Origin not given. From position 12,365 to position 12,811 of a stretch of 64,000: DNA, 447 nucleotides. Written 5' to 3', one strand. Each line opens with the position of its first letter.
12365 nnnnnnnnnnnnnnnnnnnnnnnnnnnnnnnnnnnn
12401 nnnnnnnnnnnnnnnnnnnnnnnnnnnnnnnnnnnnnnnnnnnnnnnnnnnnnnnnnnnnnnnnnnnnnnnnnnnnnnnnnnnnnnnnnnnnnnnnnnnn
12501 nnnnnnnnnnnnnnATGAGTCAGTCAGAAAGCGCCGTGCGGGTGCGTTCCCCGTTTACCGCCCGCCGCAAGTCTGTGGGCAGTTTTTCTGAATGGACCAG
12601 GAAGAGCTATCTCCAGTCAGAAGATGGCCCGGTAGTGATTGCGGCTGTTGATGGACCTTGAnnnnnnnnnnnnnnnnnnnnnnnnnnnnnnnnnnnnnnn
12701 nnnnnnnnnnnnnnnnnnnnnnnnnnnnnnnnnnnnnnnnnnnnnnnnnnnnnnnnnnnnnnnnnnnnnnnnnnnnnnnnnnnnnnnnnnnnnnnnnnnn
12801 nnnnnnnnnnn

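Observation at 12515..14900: SyrP/TauD-like beta-hydroxylase gene carries a frameshift and sits beside a catalytically degenerate C-like (interface-type) domain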

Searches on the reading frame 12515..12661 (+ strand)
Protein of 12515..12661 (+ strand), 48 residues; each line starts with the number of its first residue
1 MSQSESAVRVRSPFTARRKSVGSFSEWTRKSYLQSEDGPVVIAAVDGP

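Call 84: find_encoding_contigs(protein=window:12515-12661:+, flank=3000, max_places=6)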
Protein window:12515-12661:+ (48 aa): no gene with exactly this product is on record in the collection.
